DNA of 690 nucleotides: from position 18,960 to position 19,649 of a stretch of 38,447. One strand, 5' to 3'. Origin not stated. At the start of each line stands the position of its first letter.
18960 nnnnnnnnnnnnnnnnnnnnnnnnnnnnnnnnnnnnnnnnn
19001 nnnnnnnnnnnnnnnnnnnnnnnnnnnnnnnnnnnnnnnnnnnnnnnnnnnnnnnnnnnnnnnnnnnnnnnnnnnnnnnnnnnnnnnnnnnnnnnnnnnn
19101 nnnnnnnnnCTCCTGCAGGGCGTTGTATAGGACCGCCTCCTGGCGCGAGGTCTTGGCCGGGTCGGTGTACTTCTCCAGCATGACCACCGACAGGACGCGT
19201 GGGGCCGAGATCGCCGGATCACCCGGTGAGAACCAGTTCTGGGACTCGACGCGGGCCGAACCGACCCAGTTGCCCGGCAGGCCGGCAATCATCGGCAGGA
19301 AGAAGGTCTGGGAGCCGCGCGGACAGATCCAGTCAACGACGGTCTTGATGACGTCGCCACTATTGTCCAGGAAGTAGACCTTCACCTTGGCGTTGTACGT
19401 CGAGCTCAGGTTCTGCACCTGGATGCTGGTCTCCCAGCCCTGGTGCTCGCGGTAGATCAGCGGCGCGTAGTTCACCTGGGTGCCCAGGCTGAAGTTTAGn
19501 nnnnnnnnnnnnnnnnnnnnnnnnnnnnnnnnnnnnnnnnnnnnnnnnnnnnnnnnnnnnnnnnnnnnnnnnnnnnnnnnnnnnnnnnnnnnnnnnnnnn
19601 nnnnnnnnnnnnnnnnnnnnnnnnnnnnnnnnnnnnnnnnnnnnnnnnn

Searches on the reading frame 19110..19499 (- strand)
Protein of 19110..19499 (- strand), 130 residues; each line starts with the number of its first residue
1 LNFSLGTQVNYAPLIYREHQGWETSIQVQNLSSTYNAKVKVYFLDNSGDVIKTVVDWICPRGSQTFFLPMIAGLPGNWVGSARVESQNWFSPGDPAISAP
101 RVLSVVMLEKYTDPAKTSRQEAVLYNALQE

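Call 31: search_protein_families(library=pfam, proteins=[window:19110-19499:-], max_evalue=10)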
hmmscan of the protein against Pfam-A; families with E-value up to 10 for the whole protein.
seq(130 aa): 0 families

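Call 49: search_solved_structures(query=A2, max_evalue=10, show_alignments=3)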
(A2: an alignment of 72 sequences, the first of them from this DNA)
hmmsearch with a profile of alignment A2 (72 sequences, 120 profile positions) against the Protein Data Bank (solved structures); distinct sequences matched with E-value up to 10: 3.
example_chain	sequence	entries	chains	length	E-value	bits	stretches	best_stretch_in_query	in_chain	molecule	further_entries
2ii7_A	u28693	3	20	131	0.059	16.8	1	20-100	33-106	Anabaena sensory rhodopsin transducer protein | Sensory rhodopsin transducer protein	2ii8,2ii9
2iia_A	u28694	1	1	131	0.065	16.6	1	19-100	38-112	Sensory rhodopsin transducer protein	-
3rx9_A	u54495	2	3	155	1.4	12.3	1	31-77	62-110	Putative uncharacterized protein | Type VI secretion system protein VasD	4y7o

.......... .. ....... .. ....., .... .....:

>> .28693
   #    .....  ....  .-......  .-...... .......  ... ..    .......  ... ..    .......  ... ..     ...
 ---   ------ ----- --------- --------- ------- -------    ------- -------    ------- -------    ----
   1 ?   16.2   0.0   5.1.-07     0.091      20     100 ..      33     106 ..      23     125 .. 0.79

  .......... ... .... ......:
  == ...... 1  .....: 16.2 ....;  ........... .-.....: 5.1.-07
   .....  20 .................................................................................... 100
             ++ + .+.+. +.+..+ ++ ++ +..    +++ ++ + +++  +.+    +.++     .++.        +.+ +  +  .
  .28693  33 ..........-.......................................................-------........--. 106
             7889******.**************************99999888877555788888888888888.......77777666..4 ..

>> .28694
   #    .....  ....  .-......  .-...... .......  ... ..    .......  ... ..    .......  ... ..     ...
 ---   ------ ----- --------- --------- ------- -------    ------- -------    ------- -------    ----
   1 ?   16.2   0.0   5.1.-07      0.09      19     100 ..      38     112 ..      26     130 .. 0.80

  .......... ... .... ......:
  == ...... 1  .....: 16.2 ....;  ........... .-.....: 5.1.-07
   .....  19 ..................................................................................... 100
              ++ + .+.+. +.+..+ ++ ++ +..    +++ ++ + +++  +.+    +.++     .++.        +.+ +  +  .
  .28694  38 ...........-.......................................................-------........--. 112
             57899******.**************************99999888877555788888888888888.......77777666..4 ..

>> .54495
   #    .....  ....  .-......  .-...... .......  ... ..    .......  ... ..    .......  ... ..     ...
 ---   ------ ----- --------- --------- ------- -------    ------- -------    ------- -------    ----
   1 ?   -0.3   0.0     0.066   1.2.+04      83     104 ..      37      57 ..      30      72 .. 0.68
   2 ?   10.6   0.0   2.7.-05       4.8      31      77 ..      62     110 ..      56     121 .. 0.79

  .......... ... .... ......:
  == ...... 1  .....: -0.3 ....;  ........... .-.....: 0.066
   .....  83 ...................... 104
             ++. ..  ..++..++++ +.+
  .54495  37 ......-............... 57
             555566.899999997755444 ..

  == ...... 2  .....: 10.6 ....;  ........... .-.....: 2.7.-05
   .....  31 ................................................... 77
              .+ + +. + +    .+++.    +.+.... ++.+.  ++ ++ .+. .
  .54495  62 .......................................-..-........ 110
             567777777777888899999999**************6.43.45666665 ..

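Call 50: search_protein_families(library=pfam, alignment_id=A2, max_evalue=10)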
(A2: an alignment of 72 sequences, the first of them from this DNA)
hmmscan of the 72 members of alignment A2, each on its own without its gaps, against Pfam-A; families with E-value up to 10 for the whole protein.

A. member 1, seq(123 aa): 0 families

B. families by the number of members that match (of 72 scanned): 25 families
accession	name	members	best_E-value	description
PF18986.5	DUF5719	2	5.5e-05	Family of unknown function (DUF5719)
PF22544.2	HYDIN_VesB_CFA65-like_Ig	1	0.0017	HYDIN/CFA65/VesB-like, Ig-like domain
PF13860.13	FlgD_ig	1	0.0086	FlgD Ig-like domain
PF13503.11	DUF4123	1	0.0097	Domain of unknown function (DUF4123)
PF24593.1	DUF7617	1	0.013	Domain of unknown function (DUF7617)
PF13801.11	Metal_resist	1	0.014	Heavy-metal resistance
PF05750.17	Rubella_Capsid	1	0.027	Rubella capsid protein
PF18387.7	zf_C2H2_ZHX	1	0.043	Zinc-fingers and homeoboxes C2H2 finger domain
PF08496.15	Peptidase_S49_N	1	0.047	Peptidase family S49 N-terminal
PF11142.13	DUF2917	1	0.075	Protein of unknown function (DUF2917)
PF12451.13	VPS11_C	1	0.092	Vacuolar protein sorting protein 11 C terminal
PF22067.2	Cep192_D3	1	0.099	Cep192 domain 3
PF14686.12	fn3_3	1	0.11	Polysaccharide lyase family 4, domain II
PF22686.1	Alg17C_C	1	0.12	Exo-oligoalginate lyase-like, C-terminal domain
PF03719.21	Ribosomal_S5_C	1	0.14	Ribosomal protein S5, C-terminal domain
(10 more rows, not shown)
